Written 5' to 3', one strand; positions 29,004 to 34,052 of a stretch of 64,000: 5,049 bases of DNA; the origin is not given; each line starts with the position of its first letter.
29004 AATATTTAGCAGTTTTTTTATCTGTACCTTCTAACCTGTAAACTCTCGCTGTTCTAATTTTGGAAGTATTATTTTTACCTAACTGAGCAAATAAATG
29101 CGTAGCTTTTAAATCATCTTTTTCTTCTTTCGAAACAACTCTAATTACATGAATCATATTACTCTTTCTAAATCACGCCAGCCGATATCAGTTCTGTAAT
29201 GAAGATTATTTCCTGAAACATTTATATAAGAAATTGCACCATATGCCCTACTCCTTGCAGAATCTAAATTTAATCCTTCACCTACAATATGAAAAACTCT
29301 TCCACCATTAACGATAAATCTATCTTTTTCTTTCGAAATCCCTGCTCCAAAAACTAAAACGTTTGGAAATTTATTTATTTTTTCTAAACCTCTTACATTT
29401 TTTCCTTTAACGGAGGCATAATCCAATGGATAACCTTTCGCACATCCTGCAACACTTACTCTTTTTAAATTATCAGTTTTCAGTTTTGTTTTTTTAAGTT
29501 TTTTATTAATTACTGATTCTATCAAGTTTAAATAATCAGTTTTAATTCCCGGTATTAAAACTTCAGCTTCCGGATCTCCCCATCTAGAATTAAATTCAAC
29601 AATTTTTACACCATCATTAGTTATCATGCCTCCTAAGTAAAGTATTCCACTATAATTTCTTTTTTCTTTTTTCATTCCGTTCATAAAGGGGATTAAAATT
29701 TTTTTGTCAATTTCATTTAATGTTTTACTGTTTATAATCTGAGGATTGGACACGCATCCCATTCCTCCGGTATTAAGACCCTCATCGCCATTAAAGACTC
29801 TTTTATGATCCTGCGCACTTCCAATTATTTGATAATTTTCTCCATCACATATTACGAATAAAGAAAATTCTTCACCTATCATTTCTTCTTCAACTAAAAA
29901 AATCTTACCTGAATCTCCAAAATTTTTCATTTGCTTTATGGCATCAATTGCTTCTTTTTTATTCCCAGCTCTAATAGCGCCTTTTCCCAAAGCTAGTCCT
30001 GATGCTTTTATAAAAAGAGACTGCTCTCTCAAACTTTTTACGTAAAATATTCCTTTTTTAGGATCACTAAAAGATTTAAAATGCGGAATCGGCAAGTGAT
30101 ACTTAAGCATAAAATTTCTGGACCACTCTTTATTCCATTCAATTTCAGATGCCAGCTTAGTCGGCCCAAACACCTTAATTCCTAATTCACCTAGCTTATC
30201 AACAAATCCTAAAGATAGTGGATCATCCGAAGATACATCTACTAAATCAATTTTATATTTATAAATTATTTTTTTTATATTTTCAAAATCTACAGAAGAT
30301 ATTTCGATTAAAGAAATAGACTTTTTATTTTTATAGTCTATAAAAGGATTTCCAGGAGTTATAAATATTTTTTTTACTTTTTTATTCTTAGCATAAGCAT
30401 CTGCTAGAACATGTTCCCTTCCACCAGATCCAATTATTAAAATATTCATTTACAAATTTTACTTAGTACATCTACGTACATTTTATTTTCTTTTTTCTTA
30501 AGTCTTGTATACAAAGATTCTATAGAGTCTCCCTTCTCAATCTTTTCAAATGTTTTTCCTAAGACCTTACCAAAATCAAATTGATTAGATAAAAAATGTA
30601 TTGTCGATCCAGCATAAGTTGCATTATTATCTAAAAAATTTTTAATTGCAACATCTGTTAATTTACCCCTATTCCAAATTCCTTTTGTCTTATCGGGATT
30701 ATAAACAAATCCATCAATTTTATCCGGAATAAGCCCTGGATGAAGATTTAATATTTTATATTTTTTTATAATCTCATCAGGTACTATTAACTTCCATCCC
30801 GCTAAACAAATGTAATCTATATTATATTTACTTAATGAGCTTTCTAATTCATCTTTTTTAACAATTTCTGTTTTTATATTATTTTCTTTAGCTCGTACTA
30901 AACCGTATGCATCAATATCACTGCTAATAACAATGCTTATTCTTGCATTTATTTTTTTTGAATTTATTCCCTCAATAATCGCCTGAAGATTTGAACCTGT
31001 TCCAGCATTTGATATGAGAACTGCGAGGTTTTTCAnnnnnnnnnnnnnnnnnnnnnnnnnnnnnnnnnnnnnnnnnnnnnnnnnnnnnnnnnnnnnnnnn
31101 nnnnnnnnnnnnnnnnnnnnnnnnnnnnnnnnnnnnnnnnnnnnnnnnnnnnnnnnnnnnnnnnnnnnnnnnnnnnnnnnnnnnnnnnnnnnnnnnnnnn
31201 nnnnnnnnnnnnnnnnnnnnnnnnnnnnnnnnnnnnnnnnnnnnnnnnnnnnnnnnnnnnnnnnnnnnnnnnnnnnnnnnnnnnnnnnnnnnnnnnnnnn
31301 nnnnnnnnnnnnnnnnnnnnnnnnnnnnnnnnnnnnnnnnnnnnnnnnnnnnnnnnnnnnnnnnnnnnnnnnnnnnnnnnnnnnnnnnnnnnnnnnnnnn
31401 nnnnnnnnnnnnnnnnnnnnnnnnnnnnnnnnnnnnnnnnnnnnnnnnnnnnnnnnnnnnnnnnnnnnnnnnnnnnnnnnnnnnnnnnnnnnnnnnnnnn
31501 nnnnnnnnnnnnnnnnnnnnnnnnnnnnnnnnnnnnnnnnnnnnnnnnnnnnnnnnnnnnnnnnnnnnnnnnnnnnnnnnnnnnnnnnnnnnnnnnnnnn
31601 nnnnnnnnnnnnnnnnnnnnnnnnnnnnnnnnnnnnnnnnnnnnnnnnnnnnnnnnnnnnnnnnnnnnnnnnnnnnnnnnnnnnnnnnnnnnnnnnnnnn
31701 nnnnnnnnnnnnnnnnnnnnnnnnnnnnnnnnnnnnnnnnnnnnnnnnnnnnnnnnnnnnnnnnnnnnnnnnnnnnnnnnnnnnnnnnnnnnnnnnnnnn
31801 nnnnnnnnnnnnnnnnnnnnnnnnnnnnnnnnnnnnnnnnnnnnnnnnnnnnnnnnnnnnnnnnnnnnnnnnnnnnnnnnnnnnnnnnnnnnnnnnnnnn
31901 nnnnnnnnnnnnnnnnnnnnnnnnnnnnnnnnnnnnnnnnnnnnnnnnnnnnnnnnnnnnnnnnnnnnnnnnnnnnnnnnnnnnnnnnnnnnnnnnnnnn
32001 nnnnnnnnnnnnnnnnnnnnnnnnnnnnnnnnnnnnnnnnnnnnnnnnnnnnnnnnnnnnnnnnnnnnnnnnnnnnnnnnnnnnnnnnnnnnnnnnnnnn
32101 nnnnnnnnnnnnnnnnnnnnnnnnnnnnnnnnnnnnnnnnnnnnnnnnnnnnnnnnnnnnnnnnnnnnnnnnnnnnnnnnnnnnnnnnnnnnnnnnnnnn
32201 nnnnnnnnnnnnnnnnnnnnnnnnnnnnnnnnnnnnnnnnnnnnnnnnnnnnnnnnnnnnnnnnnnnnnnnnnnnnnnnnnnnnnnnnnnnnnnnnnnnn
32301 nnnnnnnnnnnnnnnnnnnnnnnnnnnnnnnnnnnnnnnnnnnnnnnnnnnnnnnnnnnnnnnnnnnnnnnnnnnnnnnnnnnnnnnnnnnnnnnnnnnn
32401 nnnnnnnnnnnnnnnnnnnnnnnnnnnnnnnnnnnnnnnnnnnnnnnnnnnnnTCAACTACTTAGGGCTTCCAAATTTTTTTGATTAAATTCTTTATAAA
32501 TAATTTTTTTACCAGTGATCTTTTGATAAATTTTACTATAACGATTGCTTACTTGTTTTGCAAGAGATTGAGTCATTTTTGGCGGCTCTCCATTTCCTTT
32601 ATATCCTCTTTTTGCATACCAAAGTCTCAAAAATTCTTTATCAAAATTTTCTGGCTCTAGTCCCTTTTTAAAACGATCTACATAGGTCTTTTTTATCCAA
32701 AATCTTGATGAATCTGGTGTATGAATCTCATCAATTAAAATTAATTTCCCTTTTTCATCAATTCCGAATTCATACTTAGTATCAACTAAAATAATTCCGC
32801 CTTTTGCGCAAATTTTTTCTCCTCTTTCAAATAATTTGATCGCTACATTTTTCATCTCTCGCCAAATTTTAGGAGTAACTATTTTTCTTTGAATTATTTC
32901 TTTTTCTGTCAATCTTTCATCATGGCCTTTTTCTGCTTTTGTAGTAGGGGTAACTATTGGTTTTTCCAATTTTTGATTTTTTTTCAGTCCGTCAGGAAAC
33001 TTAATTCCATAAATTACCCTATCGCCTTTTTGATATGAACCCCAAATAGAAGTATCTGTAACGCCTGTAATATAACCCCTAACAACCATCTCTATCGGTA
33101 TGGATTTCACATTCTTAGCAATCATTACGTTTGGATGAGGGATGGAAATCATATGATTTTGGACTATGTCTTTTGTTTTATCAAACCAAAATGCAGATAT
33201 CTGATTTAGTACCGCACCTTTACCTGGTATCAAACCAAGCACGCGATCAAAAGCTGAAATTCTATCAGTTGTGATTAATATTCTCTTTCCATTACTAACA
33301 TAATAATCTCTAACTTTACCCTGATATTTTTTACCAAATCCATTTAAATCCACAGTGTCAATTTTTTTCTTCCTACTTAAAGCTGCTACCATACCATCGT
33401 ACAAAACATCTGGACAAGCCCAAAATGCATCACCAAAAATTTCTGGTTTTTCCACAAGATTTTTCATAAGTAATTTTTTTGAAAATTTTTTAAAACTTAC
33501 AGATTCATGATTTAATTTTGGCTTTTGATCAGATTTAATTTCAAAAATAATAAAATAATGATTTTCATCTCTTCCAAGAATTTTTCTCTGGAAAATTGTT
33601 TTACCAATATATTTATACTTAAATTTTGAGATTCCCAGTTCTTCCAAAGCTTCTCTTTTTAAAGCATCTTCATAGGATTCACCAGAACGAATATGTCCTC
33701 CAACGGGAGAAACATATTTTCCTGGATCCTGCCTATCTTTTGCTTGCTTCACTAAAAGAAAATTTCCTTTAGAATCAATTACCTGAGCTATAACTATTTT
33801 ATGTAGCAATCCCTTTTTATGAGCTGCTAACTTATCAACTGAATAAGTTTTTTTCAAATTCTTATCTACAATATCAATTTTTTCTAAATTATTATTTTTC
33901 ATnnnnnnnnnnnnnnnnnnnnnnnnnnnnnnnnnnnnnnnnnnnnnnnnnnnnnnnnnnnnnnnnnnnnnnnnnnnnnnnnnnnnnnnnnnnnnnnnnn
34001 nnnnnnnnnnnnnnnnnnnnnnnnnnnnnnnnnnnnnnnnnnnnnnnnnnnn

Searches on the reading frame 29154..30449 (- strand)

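Call 76: search_protein_families(library=pfam, proteins=[window:29154-30449:-], max_evalue=0.00001)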
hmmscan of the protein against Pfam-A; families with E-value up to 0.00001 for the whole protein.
window:29154-30449:- (431 aa): 3 families
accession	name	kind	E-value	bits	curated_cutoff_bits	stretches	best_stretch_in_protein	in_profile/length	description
PF01071.24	GARS_A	-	5e-57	193.3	27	1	106-295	2-194/194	Phosphoribosylglycinamide synthetase, ATP-grasp (A) domain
PF02844.21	GARS_N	-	5.2e-24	85.3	29.5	1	1-104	1-100/100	Phosphoribosylglycinamide synthetase, N domain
PF02843.22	GARS_C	-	4.3e-18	65.9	34.8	1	331-425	2-92/92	Phosphoribosylglycinamide synthetase, C domain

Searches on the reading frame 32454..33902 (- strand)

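Call 76: search_protein_families(library=pfam, proteins=[window:32454-33902:-], max_evalue=0.00001)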
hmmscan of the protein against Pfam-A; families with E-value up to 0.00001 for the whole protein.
window:32454-33902:- (482 aa): 2 families
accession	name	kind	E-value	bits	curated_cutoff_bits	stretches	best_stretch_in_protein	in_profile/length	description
PF01259.24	SAICAR_synt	-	1.8e-72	244.3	20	1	192-435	2-227/233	SAICAR synthetase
PF00293.34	NUDIX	-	8.5e-14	52.1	21.1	1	35-133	4-106/134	NUDIX domain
